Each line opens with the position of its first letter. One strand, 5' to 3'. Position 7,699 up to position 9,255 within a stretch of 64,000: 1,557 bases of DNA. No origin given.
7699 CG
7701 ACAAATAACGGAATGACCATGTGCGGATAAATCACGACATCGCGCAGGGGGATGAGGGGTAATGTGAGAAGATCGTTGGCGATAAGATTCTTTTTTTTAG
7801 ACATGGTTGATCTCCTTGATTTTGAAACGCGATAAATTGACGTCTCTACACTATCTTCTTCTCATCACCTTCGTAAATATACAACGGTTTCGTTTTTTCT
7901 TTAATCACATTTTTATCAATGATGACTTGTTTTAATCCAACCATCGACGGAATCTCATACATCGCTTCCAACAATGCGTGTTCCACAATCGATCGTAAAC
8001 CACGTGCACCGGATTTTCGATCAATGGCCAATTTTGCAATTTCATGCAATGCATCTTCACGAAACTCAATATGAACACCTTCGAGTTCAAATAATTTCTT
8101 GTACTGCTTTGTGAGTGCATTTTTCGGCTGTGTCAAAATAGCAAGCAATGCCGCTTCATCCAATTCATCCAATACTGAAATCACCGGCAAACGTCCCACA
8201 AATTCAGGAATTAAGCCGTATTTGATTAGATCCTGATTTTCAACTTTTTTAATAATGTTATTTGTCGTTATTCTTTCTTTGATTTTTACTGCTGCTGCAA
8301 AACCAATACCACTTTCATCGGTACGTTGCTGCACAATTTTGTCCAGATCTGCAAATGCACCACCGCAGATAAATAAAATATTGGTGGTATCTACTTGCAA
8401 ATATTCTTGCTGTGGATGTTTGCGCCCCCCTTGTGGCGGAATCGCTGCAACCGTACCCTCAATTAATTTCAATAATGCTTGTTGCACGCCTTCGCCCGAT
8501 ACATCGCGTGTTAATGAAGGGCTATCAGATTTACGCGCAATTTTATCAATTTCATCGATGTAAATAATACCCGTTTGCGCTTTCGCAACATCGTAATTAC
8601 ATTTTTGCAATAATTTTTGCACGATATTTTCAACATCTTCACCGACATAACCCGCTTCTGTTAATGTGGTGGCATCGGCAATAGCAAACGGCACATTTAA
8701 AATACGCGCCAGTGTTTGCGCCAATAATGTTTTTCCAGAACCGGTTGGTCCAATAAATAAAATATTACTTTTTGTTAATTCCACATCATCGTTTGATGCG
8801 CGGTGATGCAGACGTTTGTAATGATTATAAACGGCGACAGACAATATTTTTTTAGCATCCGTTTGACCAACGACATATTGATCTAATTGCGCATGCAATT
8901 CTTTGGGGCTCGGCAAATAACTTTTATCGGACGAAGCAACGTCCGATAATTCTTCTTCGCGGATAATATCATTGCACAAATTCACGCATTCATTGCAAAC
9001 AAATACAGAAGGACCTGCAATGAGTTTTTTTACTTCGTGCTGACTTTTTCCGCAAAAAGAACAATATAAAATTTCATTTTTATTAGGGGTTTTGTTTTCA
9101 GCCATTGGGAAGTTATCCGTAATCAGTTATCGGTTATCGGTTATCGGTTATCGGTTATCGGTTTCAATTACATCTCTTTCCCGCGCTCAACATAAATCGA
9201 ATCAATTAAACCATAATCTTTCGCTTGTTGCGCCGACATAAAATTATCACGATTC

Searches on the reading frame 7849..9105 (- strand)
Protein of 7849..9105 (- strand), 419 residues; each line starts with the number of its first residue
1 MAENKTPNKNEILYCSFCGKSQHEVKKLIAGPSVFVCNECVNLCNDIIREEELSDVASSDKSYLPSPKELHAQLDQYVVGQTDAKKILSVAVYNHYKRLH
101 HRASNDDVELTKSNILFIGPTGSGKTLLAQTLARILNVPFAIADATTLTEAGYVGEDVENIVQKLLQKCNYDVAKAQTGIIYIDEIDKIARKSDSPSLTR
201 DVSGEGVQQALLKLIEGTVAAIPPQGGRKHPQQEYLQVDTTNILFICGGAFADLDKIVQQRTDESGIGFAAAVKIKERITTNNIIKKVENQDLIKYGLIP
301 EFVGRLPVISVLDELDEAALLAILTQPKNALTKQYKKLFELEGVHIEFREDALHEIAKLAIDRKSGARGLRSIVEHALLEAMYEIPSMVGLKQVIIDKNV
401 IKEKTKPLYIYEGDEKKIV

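Call 114: search_protein_families(library=pfam, proteins=[window:7849-9105:-], max_evalue=0.00001)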
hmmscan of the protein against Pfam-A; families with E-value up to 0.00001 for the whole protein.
window:7849-9105:- (419 aa): 7 families
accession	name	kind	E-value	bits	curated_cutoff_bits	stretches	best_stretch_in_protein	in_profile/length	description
PF07724.20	AAA_2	-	2.6e-35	122.4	27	1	112-309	3-166/166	AAA domain (Cdc48 subfamily)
PF06689.19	zf-C4_ClpX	-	6.3e-19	68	27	1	14-50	2-39/39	ClpX C4-type zinc finger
PF00004.35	AAA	-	1.1e-16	61.9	21.2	1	115-221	1-98/131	ATPase family associated with various cellular activities (AAA)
PF10431.15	ClpB_D2-small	-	2.4e-12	47.1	21.9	1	315-385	1-67/81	C-terminal, D2-small domain, of ClpB protein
PF07728.20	AAA_5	-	2.3e-06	28.1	22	0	114-191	1-80/139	AAA domain (dynein-related subfamily)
PF01078.27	Mg_chelatase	-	6e-06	26.2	20.3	0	113-137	23-47/207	Magnesium chelatase, subunit ChlI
PF13401.12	AAA_22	-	9.6e-06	26.4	27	0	111-192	4-97/130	AAA domain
